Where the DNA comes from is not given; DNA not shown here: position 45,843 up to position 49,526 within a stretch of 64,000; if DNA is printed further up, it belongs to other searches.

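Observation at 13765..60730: Dispersed near-palindromic motif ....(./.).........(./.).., 8 copies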

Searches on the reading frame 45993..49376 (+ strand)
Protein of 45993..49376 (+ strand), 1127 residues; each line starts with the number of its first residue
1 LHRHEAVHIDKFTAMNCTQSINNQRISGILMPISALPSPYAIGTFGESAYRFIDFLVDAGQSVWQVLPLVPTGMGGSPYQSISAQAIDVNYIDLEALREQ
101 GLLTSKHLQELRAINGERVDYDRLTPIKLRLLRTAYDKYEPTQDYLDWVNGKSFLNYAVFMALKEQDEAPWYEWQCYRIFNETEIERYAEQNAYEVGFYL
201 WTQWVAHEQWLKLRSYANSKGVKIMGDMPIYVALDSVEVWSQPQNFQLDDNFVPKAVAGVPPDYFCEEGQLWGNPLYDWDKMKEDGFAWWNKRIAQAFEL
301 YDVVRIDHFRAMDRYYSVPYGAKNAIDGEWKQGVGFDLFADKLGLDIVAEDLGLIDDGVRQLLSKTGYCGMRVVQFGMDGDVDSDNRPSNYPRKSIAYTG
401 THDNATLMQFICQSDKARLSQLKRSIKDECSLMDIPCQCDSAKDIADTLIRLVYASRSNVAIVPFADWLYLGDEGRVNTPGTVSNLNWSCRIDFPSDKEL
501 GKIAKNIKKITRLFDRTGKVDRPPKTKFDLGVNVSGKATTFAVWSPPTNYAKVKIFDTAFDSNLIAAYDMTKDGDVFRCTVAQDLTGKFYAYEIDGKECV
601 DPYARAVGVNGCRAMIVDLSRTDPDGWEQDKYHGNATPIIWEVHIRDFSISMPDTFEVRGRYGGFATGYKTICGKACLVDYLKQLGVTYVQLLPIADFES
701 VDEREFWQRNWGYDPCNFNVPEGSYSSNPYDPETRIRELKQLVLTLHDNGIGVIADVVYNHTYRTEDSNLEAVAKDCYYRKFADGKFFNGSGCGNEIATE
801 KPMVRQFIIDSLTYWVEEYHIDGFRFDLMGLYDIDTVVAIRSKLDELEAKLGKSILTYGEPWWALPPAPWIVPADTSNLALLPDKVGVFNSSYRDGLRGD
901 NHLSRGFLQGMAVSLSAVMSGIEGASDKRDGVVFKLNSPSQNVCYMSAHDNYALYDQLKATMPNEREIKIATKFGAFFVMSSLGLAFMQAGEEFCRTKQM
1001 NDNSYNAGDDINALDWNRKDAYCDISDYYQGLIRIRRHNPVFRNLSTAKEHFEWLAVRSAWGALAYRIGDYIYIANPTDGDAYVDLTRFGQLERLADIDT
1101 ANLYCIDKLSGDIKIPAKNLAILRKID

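Call 8: search_protein_families(library=ncbifam, proteins=[window:45993-49376:+])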
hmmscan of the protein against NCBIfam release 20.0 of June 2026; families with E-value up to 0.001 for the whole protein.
window:45993-49376:+ (1127 aa): 28 families (the best 25 are shown)
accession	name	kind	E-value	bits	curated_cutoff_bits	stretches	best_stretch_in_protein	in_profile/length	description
TIGR02104.1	pulA_typeI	equivalog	1e-163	545.7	504.5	1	526-1070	8-561/605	type I pullulanase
NF011080.0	PRK14508.1-3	subfamily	3.1e-152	507.7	477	1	22-516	2-495/496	4-alpha-glucanotransferase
NF011079.0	PRK14508.1-2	subfamily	4.8e-134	447.6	555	1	19-516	4-503/506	4-alpha-glucanotransferase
NF011078.0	PRK14508.1-1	subfamily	1.1e-130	436.8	776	1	23-518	2-498/503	4-alpha-glucanotransferase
NF011083.0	PRK14510.1-2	equivalog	1.3e-111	374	1322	2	139-494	833-1164/1186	bifunctional glycogen debranching protein GlgX/4-alpha-glucanotransferase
TIGR00217.1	malQ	equivalog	3e-92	310.3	205.65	1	13-516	30-587/587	4-alpha-glucanotransferase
NF011081.0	PRK14508.1-4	equivalog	7.7e-92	308.3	556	1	13-514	11-525/529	4-alpha-glucanotransferase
TIGR02103.1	pullul_strch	subfamily_domain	6.8e-80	269.3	697.6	3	710-920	379-592/900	pullulanase-type alpha-1,6-glucosidase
TIGR02102.1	pullulan_Gpos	equivalog_domain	2.9e-68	230.7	1042.25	1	535-1007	326-823/1113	pullulanase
TIGR02100.1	glgX_debranch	equivalog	2.4e-59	201.1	640.9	2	629-957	147-456/688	glycogen debranching protein GlgX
NF011082.0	PRK14510.1-1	equivalog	6.8e-49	166.2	2511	2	150-415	1022-1287/1410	bifunctional glycogen debranching protein GlgX/4-alpha-glucanotransferase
NF002983.0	PRK03705.1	equivalog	4.9e-42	143.8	901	1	627-958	138-451/658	glycogen debranching protein GlgX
NF008274.0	PRK11052.1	equivalog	1.9e-33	116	806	1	75-415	197-562/695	4-alpha-glucanotransferase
TIGR02402.1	trehalose_TreZ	equivalog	5.2e-32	110.8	538.8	1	540-829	2-247/545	malto-oligosyltrehalose trehalohydrolase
NF011077.0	PRK14507.1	equivalog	7.3e-31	106.5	2148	1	29-415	175-593/1693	malto-oligosyltrehalose synthase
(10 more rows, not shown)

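Call 32: find_homologous_proteins(query=window:45993-49376:+, max_evalue=1e-50)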
Query window:45993-49376:+ (1127 aa): 1825 proteins with E <= 1e-50 among 8000 candidates; the best 120 are listed.
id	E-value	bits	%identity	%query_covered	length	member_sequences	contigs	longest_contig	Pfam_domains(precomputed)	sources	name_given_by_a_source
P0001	0.0e+0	2523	94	99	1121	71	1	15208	PF02922.25,PF00128.32,PF02446.24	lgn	-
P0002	0.0e+0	2063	77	99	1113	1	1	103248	PF00128.32,PF02446.24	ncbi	ncbi:MAG: type I pullulanase [Christensenellales bacterium]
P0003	0.0e+0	1655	64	99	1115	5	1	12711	PF02922.25,PF00128.32,PF02446.24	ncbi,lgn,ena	-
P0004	0.0e+0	1185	49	98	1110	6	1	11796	PF00128.32,PF02446.24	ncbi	ncbi:MAG: type I pullulanase [Clostridia bacterium]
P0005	0.0e+0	1166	49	96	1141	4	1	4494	PF00128.32,PF02446.24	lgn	-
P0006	0.0e+0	1142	48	98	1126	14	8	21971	PF00128.32,PF02446.24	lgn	-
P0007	0.0e+0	1106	46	98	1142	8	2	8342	PF00128.32,PF02446.24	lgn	-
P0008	2.0e-156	541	47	31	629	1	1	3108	PF02446.24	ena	-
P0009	1.3e-152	528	38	45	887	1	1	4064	PF02446.24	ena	-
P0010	2.5e-139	484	35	38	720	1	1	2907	PF02446.24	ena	-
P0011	9.1e-133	462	44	43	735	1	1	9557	PF13419.13,PF00702.33,PF02446.24,PF13242.13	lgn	-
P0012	7.5e-128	446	36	45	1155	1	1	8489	PF02922.25,PF00128.32,PF02446.24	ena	-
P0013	2.7e-125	438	37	42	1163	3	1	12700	PF02922.25,PF00128.32,PF02446.24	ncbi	-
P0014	1.2e-124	436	38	42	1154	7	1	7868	PF02922.25,PF00128.32,PF02446.24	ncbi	-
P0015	3.1e-124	434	29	42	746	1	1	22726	PF02446.24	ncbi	-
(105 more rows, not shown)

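Call 33: find_encoding_contigs(protein=P0001, flank=10000, max_places=4)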
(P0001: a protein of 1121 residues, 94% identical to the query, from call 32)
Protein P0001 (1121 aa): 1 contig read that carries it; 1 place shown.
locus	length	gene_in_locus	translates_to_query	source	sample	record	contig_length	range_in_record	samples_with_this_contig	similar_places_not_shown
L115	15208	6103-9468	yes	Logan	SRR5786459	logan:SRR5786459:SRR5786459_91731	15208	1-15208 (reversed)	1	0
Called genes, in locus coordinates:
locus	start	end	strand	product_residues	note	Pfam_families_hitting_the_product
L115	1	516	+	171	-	?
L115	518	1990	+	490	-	PF00370:FGGY_N, PF02782:FGGY_C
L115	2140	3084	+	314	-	PF00480:ROK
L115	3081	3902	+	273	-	PF21302:Zn_ribbon_RlmA, PF13489:Methyltransf_23 (weak), PF13847:Methyltransf_31, PF08241:Methyltransf_11, PF08242:Methyltransf_12 (weak), PF13649:Methyltransf_25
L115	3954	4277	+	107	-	PF00686:CBM_20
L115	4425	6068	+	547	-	PF02065:Melibiase, PF01055:Glyco_hydro_31_2nd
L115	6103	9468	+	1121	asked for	PF02446:Glyco_hydro_77, PF02922:CBM_48 (faint), PF00128:Alpha-amylase (weak)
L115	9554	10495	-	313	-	-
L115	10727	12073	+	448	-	PF13365:Trypsin_2, PF00089:Trypsin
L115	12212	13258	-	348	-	PF10974:DUF2804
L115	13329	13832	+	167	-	-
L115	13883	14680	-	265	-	PF02673:BacA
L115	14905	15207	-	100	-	?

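Call 34: find_encoding_contigs(protein=P0002, flank=10000, max_places=2)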
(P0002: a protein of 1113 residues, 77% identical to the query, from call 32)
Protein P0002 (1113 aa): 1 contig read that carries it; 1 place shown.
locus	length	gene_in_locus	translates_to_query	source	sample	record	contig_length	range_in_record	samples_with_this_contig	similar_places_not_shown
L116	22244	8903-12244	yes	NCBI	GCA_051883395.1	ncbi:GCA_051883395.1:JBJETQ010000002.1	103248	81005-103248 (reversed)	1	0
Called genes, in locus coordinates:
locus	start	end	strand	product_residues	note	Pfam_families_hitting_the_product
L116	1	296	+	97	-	?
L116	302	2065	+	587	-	PF07881:Fucose_iso_N1, PF07882:Fucose_iso_N2, PF02952:Fucose_iso_C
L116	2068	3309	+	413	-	PF00596:Aldolase_II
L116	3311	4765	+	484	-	PF00370:FGGY_N, PF02782:FGGY_C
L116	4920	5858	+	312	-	PF00480:ROK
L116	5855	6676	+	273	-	PF21302:Zn_ribbon_RlmA, PF13847:Methyltransf_31, PF08241:Methyltransf_11, PF13649:Methyltransf_25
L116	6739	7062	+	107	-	PF00686:CBM_20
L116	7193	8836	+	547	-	PF02065:Melibiase, PF01055:Glyco_hydro_31_2nd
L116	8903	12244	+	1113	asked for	PF02446:Glyco_hydro_77, PF00128:Alpha-amylase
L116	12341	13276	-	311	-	-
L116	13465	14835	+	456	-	PF00089:Trypsin, PF13365:Trypsin_2, PF13180:PDZ_2 (weak)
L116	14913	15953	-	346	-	PF10974:DUF2804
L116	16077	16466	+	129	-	-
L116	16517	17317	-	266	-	PF02673:BacA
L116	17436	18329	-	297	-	PF02588:YitT_membrane, PF10035:DUF2179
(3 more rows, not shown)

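Call 35: find_encoding_contigs(protein=P0003, flank=10000, max_places=3)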
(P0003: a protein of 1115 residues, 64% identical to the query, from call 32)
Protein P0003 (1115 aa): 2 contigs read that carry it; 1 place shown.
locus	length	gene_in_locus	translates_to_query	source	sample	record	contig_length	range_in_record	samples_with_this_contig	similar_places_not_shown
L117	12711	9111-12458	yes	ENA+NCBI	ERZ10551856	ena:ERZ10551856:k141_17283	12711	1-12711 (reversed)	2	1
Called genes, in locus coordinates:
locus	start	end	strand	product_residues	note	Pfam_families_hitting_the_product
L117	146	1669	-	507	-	PF23750:RsgI_M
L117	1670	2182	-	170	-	PF04542:Sigma70_r2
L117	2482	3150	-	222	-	-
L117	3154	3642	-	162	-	-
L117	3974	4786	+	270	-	PF21302:Zn_ribbon_RlmA, PF13847:Methyltransf_31, PF08241:Methyltransf_11, PF13649:Methyltransf_25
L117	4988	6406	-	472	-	PF01554:MatE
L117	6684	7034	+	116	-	PF00686:CBM_20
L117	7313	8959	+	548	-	PF02065:Melibiase, PF01055:Glyco_hydro_31_2nd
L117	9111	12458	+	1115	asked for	PF02446:Glyco_hydro_77, PF02922:CBM_48 (weak), PF00128:Alpha-amylase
